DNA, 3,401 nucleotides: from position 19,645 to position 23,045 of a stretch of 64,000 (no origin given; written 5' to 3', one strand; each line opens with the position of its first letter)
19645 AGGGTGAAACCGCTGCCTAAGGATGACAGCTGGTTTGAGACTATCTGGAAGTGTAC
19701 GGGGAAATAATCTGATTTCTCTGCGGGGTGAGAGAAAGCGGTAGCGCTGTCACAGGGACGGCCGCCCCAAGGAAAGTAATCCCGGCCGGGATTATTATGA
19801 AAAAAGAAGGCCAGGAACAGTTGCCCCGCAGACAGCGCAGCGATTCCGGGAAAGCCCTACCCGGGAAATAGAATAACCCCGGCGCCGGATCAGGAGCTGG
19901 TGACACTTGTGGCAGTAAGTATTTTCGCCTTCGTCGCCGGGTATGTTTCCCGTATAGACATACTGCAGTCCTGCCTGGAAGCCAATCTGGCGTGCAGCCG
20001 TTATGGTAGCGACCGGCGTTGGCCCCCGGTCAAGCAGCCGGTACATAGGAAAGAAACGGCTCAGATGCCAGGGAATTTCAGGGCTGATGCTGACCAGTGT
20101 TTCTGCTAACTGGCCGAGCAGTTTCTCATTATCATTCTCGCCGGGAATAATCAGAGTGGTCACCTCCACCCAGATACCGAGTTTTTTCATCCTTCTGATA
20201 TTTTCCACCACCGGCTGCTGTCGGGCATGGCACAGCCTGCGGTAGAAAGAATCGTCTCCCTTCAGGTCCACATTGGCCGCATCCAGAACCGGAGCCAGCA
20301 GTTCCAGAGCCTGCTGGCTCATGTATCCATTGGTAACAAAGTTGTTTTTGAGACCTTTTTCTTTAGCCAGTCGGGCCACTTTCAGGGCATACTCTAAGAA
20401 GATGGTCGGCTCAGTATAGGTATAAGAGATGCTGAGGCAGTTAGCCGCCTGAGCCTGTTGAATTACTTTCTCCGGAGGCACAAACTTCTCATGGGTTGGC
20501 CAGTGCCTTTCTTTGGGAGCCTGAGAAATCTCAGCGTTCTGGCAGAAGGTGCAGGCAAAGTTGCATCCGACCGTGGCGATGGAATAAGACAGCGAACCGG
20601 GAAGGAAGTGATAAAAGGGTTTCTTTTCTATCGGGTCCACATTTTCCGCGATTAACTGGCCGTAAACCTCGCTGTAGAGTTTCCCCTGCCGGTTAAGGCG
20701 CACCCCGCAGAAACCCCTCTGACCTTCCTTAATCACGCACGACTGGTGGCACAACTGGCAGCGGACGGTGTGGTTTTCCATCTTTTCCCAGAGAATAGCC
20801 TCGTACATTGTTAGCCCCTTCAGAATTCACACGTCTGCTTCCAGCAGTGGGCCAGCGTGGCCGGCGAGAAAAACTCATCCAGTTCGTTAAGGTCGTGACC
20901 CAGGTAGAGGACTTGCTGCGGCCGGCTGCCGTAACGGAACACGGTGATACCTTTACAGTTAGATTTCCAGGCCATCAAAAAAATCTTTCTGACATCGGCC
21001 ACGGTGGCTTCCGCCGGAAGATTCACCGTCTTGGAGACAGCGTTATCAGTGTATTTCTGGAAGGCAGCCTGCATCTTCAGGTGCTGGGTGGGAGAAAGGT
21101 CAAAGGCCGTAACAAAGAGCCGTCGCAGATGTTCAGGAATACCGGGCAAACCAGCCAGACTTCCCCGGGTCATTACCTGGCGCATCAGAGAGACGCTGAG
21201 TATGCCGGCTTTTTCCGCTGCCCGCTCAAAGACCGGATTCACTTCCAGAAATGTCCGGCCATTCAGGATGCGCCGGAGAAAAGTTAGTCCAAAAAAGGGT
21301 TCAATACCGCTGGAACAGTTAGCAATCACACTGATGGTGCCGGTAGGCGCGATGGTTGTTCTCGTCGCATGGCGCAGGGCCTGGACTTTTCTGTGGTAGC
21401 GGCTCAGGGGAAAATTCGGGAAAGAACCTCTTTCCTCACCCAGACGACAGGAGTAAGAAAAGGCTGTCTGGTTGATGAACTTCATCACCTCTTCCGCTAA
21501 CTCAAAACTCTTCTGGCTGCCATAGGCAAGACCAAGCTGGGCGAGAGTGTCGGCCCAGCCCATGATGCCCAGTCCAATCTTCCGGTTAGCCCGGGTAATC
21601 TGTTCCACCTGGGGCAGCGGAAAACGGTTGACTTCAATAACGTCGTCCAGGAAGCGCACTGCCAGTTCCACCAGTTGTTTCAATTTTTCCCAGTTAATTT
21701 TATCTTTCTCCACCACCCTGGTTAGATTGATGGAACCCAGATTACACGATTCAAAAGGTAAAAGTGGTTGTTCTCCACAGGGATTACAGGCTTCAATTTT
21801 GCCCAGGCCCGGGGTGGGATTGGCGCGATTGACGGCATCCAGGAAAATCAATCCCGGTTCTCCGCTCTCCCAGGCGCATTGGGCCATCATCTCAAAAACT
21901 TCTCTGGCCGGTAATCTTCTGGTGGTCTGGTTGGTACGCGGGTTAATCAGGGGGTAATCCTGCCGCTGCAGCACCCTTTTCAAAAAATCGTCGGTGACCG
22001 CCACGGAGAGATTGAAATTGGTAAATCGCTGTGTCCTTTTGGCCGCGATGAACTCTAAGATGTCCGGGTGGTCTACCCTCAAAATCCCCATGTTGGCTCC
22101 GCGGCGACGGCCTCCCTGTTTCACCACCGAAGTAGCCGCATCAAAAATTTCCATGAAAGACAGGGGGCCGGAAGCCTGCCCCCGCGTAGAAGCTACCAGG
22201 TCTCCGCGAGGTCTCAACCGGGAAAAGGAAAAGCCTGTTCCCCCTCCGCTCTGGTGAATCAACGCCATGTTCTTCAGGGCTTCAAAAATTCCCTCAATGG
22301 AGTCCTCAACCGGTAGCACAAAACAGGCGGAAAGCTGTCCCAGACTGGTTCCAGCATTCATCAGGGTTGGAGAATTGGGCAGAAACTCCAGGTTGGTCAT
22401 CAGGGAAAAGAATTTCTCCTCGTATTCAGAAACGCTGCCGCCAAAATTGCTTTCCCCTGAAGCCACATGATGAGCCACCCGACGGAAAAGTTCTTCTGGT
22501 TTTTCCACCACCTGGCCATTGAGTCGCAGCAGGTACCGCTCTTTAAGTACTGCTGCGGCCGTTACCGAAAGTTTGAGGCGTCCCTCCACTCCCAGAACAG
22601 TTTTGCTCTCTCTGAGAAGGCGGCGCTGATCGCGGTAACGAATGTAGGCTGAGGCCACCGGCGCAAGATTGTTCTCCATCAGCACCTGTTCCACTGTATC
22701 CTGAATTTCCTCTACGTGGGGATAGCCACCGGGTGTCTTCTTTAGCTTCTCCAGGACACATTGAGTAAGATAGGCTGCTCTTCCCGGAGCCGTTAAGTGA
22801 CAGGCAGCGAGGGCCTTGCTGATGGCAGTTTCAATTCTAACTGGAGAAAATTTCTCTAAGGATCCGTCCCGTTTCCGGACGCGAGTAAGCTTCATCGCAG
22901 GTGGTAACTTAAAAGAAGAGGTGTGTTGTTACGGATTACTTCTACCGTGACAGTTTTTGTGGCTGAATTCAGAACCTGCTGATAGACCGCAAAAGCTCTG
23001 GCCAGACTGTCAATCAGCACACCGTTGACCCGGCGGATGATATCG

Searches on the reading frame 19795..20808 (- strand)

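Call 13: search_protein_families(library=pfam, proteins=[window:19795-20808:-], max_evalue=0.001)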
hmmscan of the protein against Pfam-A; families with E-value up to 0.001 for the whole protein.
window:19795-20808:- (337 aa): 2 families
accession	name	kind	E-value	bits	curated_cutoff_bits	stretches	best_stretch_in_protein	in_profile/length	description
PF04055.27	Radical_SAM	-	1.4e-24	87.6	29.5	1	78-228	3-158/166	Radical SAM superfamily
PF13353.11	Fer4_12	-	0.00036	21.3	22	1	79-183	12-114/137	4Fe-4S single cluster domain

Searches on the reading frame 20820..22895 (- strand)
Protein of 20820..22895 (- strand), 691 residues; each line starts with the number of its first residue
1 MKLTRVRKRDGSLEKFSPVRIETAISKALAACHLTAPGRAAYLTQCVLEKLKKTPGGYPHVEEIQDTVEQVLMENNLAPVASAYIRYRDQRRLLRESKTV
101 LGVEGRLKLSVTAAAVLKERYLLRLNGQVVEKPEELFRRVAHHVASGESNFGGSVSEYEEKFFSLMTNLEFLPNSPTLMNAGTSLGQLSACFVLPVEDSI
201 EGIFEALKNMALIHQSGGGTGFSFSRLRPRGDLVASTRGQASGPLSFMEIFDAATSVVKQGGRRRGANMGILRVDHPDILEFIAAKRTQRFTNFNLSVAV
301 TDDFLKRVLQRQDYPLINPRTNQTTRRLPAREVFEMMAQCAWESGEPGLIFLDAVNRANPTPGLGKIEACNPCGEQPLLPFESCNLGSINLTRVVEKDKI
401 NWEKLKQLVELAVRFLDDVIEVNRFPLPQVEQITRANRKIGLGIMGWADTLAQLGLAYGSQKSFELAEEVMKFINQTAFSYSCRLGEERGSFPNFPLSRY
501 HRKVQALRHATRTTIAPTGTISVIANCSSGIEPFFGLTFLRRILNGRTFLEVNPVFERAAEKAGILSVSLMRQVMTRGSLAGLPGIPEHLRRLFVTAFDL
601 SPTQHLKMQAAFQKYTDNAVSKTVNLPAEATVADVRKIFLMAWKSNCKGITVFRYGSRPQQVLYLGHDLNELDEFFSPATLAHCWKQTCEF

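Call 62: find_homologous_proteins(query=window:20820-22895:-, max_evalue=1e-50)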
Query window:20820-22895:- (691 aa): 8000 proteins with E <= 1e-50 among 8000 candidates; the best 120 are listed.
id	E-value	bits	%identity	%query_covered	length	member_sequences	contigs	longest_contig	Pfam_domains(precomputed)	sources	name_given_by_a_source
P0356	0.0e+0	1563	100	100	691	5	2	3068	PF02867.21,PF00317.27,PF03477.22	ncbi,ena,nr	ncbi:MAG TPA: adenosylcobalamin-dependent ribonucleoside-diphosphate reductase [bacterium]|nr:adenos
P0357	0.0e+0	1137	72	100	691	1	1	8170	PF02867.21,PF00317.27,PF03477.22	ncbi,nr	ncbi:MAG: adenosylcobalamin-dependent ribonucleoside-diphosphate reductase [Candidatus Omnitrophica 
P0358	0.0e+0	1116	72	100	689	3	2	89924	PF02867.21,PF00317.27,PF03477.22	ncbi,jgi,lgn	-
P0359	4.2e-282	955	60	99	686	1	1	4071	PF02867.21,PF00317.27,PF03477.22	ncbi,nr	ncbi:MAG: adenosylcobalamin-dependent ribonucleoside-diphosphate reductase [Candidatus Omnitrophica 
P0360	1.4e-280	950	61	99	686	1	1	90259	PF02867.21,PF00317.27,PF03477.22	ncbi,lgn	ncbi:MAG: adenosylcobalamin-dependent ribonucleoside-diphosphate reductase [Candidatus Ratteibacteri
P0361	2.0e-279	947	60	99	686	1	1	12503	PF02867.21,PF00317.27,PF03477.22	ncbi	ncbi:MAG: adenosylcobalamin-dependent ribonucleoside-diphosphate reductase [Candidatus Ratteibacteri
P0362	2.2e-279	946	60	100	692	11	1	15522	PF02867.21,PF00317.27,PF03477.22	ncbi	-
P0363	1.0e-278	944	59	99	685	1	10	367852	PF02867.21,PF00317.27,PF03477.22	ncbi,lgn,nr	ncbi:MAG: adenosylcobalamin-dependent ribonucleoside-diphosphate reductase [Candidatus Omnitrophica 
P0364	1.4e-278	944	59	99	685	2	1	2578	PF02867.21,PF00317.27,PF03477.22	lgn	-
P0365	3.3e-277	939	60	99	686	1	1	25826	PF02867.21,PF00317.27,PF03477.22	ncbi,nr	ncbi:MAG: adenosylcobalamin-dependent ribonucleoside-diphosphate reductase [Candidatus Omnitrophica 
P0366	3.0e-276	936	59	100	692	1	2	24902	PF02867.21,PF00317.27,PF03477.22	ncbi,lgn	-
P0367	4.1e-276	936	-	-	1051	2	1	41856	PF02867.21,PF00317.27,PF03477.22,PF14528.12,PF14890.12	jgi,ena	-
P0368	1.6e-275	934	60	100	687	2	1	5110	PF02867.21,PF00317.27,PF03477.22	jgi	-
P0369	2.1e-275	933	60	100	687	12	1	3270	PF02867.21,PF00317.27,PF03477.22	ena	-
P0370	4.3e-275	932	60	99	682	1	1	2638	PF02867.21,PF00317.27,PF03477.22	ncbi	-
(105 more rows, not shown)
